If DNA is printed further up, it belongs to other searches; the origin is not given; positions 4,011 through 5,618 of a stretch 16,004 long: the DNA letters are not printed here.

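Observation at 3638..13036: Candidate surface-signalling module: ECF sigma / FecR-like anti-sigma with a glycan-binding-type sensor domain, a beta-helix surface enzyme, a giant PATR-IPT-MBG adhesin and a poly-Gly lipoprotein, all co-directional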

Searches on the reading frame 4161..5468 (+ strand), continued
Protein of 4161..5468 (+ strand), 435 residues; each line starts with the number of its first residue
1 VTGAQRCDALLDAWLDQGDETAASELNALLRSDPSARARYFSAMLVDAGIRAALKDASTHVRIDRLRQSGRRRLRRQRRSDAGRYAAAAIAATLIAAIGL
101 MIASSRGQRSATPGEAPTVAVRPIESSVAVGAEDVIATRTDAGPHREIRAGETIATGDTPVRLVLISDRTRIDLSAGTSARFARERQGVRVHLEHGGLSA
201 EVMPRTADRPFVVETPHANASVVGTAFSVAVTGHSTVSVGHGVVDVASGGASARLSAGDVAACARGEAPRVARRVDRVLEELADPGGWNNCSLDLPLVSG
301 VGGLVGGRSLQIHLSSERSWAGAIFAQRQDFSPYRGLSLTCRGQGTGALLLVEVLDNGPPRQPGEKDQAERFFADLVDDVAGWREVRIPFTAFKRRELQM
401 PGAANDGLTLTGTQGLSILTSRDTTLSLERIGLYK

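Call 81: find_encoding_contigs(protein=P0050, flank=6000, max_places=2)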
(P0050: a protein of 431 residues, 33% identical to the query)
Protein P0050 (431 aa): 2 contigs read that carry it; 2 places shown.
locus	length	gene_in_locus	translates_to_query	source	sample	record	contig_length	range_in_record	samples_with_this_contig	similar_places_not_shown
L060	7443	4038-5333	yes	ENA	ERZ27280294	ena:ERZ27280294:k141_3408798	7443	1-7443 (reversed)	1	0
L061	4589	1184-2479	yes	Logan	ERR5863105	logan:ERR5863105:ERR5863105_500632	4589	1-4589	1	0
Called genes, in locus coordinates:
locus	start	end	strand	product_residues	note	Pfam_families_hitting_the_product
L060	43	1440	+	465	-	PF00528:BPD_transp_1 (faint)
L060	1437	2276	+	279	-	PF00528:BPD_transp_1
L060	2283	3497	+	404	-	PF00005:ABC_tran, PF17912:OB_MalK, PF08402:TOBE_2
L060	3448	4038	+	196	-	PF04542:Sigma70_r2, PF08281:Sigma70_r4_2, PF04545:Sigma70_r4 (weak)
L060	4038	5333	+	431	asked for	PF04773:FecR (weak), PF03425:CBM_11 (weak)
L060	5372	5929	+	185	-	PF08547:CIA30 (weak)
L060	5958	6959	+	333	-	-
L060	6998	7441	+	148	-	?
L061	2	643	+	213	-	?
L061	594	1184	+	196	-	PF04542:Sigma70_r2, PF08281:Sigma70_r4_2, PF04545:Sigma70_r4 (weak)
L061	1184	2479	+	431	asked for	PF04773:FecR (weak), PF03425:CBM_11 (weak)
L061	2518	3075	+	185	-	PF08547:CIA30 (weak)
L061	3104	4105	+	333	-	-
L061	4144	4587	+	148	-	?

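Call 97: predict_structure(alignment_id=A1)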
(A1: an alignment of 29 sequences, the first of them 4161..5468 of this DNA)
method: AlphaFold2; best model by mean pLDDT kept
length: 435 residues; sequences in the alignment: 29
mean_pLDDT: 86.4   pTM: 0.66
mean pLDDT of the five models: 86.4, 85.5, 85.1, 83.0, 82.9
residues with pLDDT >= 90: 264; 70-90: 125; 50-70: 17; < 50: 29
segments of 3 or more residues with pLDDT < 50: 77-79, 107-132
pLDDT, mean of each block of 10 residues (from residue 1): 89 92 96 92 82 78 78 53 63 82 61 36 34 71 79 86 89 96 89 97 90 97 94 96 97 97 97 97 93 88 89 91 94 98 96 92 86 97 97 96 93 96 95 98
secondary structure, 60 per line:
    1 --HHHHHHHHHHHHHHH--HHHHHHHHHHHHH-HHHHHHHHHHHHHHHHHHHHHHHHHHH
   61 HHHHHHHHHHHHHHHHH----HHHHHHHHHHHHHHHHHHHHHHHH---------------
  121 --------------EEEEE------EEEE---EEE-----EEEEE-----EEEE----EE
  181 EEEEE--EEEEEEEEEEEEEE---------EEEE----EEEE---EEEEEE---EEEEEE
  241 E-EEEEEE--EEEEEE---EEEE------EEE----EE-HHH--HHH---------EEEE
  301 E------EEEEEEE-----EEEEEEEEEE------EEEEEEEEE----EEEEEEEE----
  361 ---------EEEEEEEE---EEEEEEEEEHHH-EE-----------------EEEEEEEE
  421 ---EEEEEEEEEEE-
elements in order: H3-17 H20-32 H34-77 H82-105 E135-139 E146-149 E153-155 E161-165 E171-174 E179-185 E188-201 E211-214 E219-222 E226-231 E235-241 E243-248 E251-256 E260-263 E270-272 E297-301 E308-314 E320-329 E336-344 E349-356 E370-377 E381-389 E413-420 E424-434

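Call 100: fold_search(model_id=the predicted structure, library=pdb)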
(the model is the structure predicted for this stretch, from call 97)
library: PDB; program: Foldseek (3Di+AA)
matches with E <= 10: 1084; with E <= 0.001: 53
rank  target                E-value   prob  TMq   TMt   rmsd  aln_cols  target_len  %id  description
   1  4m0n                  6.5e-08  1.00  0.26  0.51   2.3       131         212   24  Crystal structure of a putative anti-sigma factor (BDI_1681) from Parabacteroides distasonis ATCC 8503 at 1.65 A resolut (released 2013-10-16)
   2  6ovk_R                8.0e-08  1.00  0.27  0.53   2.1       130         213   21  Crystal Structure of the Pseudomonas capeferrum Anti-sigma Regulator PupR C-terminal Cell-surface Signaling Domain in  (released 2020-03-04)
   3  4m0h_B                1.3e-07  1.00  0.26  0.51   2.4       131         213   24  Crystal structure of a putative anti-sigma factor (BDI_1681) from Parabacteroides distasonis ATCC 8503 at 2.50 A resol (released 2013-10-16)
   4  6r31_A                3.8e-07  1.00  0.30  0.69   3.7       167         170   17  Family 11 Carbohydrate-Binding Module from Clostridium thermocellum in complex with beta-1,3-1,4-mixed-linked tetrasac (released 2020-02-05)
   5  6r3m_A                6.4e-07  1.00  0.30  0.69   3.6       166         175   16  Family 11 Carbohydrate-Binding Module from Clostridium thermocellum in complex with beta-1,3-1,4-mixed-linked tetrasac (released 2020-02-05)
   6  4m0h_A                7.8e-07  1.00  0.26  0.51   2.7       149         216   21  Crystal structure of a putative anti-sigma factor (BDI_1681) from Parabacteroides distasonis ATCC 8503 at 2.50 A resol (released 2013-10-16)
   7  1v0a                  1.5e-06  1.00  0.30  0.68   4.1       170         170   17  Family 11 Carbohydrate-Binding Module of cellulosomal cellulase Lic26A-Cel5E of Clostridium thermocellum (released 2005-01-12)
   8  9no3_D                5.1e-06  1.00  0.20  0.18  17.6       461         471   11  The bifunctional arabinofuranosidase/xylosidase from metagenome of Pseudacanthotermes militaris. (released 2025-10-08)
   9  2lro_MODEL_1_A        5.4e-06  1.00  0.29  0.64   5.4       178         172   16  Solution structure, dynamics and binding studies of CtCBM11 (released 2013-02-06)
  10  8hcj_C                5.9e-06  1.00  0.20  0.20  18.4       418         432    7  Structure of GH43 family enzyme, Xylan 1, 4 Beta- xylosidase from pseudopedobacter saltans (released 2023-11-15)
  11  9no3_A                8.1e-06  1.00  0.20  0.18  18.6       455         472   10  The bifunctional arabinofuranosidase/xylosidase from metagenome of Pseudacanthotermes militaris. (released 2025-10-08)
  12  9no3_B                2.3e-05  1.00  0.20  0.17  16.5       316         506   14  The bifunctional arabinofuranosidase/xylosidase from metagenome of Pseudacanthotermes militaris. (released 2025-10-08)
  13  8hcj_A                2.5e-05  1.00  0.21  0.21  17.0       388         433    7  Structure of GH43 family enzyme, Xylan 1, 4 Beta- xylosidase from pseudopedobacter saltans (released 2023-11-15)
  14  6xj9_A                2.7e-05  1.00  0.24  0.15   7.3       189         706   14  Structure of PfGH50B (released 2020-09-16)
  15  8qpg_TA               4.8e-05  1.00  0.25  0.26   4.2       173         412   18  Turret of Haloferax tailed virus 1 (released 2024-10-09)
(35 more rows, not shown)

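Call 106: search_protein_families(library=ncbifam, proteins=[L002:9474-9986:+, L060:3448-4038:+], max_evalue=1e-8)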
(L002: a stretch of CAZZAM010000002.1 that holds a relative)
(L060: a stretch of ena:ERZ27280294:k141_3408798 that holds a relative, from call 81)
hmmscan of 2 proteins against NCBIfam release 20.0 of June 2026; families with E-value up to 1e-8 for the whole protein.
L002:9474-9986:+ (170 aa): 15 families
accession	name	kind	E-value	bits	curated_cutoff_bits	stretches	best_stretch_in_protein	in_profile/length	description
TIGR02989.1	Sig-70_gvs1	subfamily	1.6e-37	128.9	124.55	1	9-160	5-157/158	RNA polymerase sigma-70 factor, Rhodopirellula/Verrucomicrobium family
TIGR02937.1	sigma70-ECF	superfamily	1.1e-18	67.4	42.9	1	9-160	5-164/165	sigma-70 family RNA polymerase sigma factor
NF009168.0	PRK12515.1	subfamily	1.2e-14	54.3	236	1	6-159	23-177/189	RNA polymerase sigma factor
NF009166.1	PRK12513.1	equivalog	1.1e-12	48.1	206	1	8-157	25-186/193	RNA polymerase sigma factor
NF004113.0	PRK05602.1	equivalog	3.3e-12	46.5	208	1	28-160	67-200/211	RNA polymerase sigma factor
NF009165.0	PRK12512.1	equivalog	1.2e-11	44.6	198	1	26-157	46-175/184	RNA polymerase sigma factor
TIGR02952.1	Sig70_famx2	equivalog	1.5e-10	41.2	206.45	1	16-158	22-167/170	ECF subfamily RNA polymerase sigma factor, BldN family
NF009189.0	PRK12537.1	equivalog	4.3e-10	39.4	261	1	29-161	46-181/182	RNA polymerase sigma factor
NF009196.0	PRK12544.1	equivalog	4.6e-10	39.2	287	0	28-84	40-96/208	RNA polymerase factor sigma-70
TIGR02943.1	Sig70_famx1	hypoth_equivalog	6.2e-10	39.2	162.2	0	29-83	25-79/188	RNA polymerase sigma-70 factor, TIGR02943 family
NF058625.1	sigma_PG0214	equivalog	1.7e-09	37.6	130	1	31-159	29-159/170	GFO_1088 family ECF-type sigma factor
TIGR02983.1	SigE-fam_strep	subfamily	2.1e-09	37.5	141.55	1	8-161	9-158/162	SigE family RNA polymerase sigma factor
NF007227.0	PRK09645.1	subfamily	3e-09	37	202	1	3-139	11-148/177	sigma-70 family RNA polymerase sigma factor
NF009176.0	PRK12524.1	equivalog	3.8e-09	36.6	264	1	28-159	48-182/196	RNA polymerase sigma factor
TIGR02985.1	Sig70_bacteroi1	subfamily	4.3e-09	36.8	126.4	1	10-158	6-159/162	RNA polymerase sigma-70 factor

L060:3448-4038:+ (196 aa): 30 families (the best 25 are shown)
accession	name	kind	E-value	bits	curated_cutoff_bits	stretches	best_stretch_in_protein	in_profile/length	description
TIGR02989.1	Sig-70_gvs1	subfamily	1.7e-47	161.3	124.55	1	29-185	2-158/158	RNA polymerase sigma-70 factor, Rhodopirellula/Verrucomicrobium family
TIGR02937.1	sigma70-ECF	superfamily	1.5e-25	89.8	42.9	1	31-184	4-164/165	sigma-70 family RNA polymerase sigma factor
NF009166.1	PRK12513.1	equivalog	7.8e-18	64.9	206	1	25-183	19-181/193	RNA polymerase sigma factor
NF058625.1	sigma_PG0214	equivalog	8e-18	64.7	130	1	28-182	4-158/170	GFO_1088 family ECF-type sigma factor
TIGR02985.1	Sig70_bacteroi1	subfamily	8.3e-17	61.9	126.4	1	29-174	2-151/162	RNA polymerase sigma-70 factor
TIGR02983.1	SigE-fam_strep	subfamily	1.1e-16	61.2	141.55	1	26-183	4-156/162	SigE family RNA polymerase sigma factor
NF009168.0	PRK12515.1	subfamily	1.8e-15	57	236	1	31-183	25-177/189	RNA polymerase sigma factor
NF004113.0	PRK05602.1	equivalog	2.3e-14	53.5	208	1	32-185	49-201/211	RNA polymerase sigma factor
NF008888.0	PRK11922.1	equivalog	2.8e-13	50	204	1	28-191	30-202/231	RNA polymerase sigma factor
NF007215.0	PRK09637.1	equivalog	7e-13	49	212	1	31-193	4-166/181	RNA polymerase sigma factor SigZ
NF007230.0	PRK09648.1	subfamily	7.9e-13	48.6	209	1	42-182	44-190/195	RNA polymerase sigma factor ShbA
TIGR02952.1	Sig70_famx2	equivalog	2.2e-12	47.2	206.45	1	29-181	12-166/170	ECF subfamily RNA polymerase sigma factor, BldN family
NF009165.0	PRK12512.1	equivalog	6.7e-12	45.4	198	1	42-183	36-177/184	RNA polymerase sigma factor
TIGR02959.1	SigZ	equivalog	6.8e-12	45.5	168.65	1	36-194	3-161/170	RNA polymerase sigma factor SigZ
TIGR02960.1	SigX5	hypoth_equivalog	9.4e-12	44.7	264.75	0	29-109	6-86/322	RNA polymerase sigma-70 factor, TIGR02960 family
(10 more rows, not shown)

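Call 114: search_solved_structures(query=L060:5958-6959:+, max_evalue=10)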
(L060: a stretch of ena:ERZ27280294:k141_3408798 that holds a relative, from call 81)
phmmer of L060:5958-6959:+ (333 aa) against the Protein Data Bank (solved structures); distinct sequences matched with E-value up to 10: 2.
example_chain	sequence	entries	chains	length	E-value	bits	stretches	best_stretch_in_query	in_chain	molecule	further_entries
4v8m_Bm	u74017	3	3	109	0.26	13.9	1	141-218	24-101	RIBOSOMAL PROTEIN L36, PUTATIVE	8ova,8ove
3mpd_A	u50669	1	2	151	1.4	11.5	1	146-235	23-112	Nucleoside diphosphate kinase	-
